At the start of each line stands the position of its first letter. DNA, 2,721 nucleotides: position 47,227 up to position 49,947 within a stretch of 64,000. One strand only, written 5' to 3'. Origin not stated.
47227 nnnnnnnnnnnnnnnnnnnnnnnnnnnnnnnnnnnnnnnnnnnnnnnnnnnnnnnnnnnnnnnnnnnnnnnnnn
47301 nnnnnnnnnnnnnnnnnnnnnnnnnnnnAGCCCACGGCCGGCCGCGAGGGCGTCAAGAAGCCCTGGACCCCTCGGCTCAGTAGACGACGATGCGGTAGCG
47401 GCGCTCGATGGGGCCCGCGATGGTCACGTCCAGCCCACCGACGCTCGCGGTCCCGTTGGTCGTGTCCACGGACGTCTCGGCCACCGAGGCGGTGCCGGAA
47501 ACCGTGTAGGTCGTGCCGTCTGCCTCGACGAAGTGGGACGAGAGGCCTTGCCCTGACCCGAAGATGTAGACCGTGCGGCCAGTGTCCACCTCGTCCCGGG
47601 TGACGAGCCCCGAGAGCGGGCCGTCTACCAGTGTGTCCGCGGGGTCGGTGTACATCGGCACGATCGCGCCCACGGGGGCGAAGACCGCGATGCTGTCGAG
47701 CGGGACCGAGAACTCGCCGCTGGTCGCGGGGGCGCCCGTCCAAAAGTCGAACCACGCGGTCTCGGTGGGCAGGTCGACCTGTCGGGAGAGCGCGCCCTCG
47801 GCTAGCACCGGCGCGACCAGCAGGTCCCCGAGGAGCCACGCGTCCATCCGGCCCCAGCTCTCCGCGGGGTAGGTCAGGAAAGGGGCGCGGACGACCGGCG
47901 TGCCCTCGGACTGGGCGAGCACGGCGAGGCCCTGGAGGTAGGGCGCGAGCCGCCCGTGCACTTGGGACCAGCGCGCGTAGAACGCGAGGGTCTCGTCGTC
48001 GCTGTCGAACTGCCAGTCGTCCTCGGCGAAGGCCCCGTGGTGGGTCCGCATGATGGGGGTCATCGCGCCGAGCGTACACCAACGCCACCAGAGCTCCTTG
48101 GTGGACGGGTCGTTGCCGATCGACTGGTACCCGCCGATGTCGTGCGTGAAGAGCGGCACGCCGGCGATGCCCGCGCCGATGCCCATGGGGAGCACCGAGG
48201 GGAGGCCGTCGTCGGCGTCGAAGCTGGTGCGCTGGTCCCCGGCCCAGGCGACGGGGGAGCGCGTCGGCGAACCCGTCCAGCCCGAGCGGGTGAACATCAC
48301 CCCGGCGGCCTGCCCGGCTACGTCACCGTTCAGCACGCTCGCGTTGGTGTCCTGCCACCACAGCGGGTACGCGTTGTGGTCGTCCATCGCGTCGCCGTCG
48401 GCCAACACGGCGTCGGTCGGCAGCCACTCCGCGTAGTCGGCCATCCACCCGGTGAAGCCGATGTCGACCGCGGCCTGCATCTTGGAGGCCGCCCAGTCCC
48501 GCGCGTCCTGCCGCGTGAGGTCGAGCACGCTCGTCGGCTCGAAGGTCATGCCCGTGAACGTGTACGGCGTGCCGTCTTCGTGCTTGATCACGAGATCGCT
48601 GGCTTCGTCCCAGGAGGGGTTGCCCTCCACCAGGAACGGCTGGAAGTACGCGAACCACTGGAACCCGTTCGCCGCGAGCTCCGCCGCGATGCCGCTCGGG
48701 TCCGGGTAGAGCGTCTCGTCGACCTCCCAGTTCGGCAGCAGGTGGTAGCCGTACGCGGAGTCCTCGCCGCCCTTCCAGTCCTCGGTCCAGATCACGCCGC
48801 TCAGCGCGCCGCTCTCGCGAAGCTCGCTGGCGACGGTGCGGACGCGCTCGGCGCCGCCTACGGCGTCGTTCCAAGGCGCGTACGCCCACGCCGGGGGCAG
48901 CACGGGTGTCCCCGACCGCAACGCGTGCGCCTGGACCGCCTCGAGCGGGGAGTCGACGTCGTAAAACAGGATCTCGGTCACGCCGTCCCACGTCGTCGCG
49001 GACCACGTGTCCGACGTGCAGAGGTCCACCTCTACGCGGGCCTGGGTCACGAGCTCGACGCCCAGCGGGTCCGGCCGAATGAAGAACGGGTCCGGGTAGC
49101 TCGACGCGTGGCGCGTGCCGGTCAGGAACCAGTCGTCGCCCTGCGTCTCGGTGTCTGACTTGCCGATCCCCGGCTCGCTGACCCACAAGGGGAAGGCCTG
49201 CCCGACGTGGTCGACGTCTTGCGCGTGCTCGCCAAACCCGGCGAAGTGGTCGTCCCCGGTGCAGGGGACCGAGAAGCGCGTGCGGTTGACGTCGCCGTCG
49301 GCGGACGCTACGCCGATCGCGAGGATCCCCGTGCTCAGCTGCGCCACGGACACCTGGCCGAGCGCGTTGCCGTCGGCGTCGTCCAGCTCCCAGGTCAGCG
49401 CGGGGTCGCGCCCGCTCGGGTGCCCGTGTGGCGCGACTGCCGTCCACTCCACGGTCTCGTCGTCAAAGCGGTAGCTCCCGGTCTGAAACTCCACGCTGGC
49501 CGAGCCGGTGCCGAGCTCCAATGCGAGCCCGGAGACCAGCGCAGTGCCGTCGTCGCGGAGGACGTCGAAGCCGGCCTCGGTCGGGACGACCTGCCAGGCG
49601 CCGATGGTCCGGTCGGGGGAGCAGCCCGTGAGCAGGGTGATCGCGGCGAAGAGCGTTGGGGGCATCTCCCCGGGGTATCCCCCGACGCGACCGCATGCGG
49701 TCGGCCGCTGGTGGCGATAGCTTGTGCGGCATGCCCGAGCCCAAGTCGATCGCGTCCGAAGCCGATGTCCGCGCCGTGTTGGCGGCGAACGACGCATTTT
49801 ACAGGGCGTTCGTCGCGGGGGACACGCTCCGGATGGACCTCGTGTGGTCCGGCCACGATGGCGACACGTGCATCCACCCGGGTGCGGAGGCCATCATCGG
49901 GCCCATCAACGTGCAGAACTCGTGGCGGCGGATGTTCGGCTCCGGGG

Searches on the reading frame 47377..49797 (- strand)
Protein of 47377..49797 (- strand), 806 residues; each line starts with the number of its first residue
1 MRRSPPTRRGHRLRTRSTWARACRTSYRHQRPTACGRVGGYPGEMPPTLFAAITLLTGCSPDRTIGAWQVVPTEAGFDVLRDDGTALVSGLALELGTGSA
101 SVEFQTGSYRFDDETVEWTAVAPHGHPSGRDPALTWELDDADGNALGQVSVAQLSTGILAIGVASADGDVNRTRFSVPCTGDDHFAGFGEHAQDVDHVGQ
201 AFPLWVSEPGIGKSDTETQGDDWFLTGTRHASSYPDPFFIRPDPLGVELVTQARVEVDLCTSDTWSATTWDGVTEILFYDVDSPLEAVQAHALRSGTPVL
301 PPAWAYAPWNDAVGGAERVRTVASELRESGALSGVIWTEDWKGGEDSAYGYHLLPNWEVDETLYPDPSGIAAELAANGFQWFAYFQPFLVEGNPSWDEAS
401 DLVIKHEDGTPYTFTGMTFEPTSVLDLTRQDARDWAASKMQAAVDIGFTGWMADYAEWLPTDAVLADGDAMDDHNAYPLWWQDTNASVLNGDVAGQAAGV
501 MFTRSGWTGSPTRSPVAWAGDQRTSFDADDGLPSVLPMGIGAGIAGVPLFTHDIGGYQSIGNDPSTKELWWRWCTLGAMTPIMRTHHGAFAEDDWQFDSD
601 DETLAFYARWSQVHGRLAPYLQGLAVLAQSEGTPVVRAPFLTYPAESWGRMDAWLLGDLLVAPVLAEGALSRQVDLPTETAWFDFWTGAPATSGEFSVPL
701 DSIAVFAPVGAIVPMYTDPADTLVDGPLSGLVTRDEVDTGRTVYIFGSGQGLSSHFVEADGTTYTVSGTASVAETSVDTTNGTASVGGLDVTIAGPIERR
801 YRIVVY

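Call 79: search_protein_families(library=pfam, proteins=[window:47377-49797:-], max_evalue=0.00001)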
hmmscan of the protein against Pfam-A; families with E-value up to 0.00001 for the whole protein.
window:47377-49797:- (806 aa): 2 families
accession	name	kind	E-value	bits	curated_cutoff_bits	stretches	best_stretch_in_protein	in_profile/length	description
PF01055.32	Glyco_hydro_31_2nd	-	4.5e-41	141.7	23.5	1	298-621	1-325/328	Glycosyl hydrolases family 31 TIM-barrel domain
PF21365.3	Glyco_hydro_31_3rd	-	2.4e-12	47.6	24.4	1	632-713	1-87/87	Glycosyl hydrolase family 31 C-terminal domain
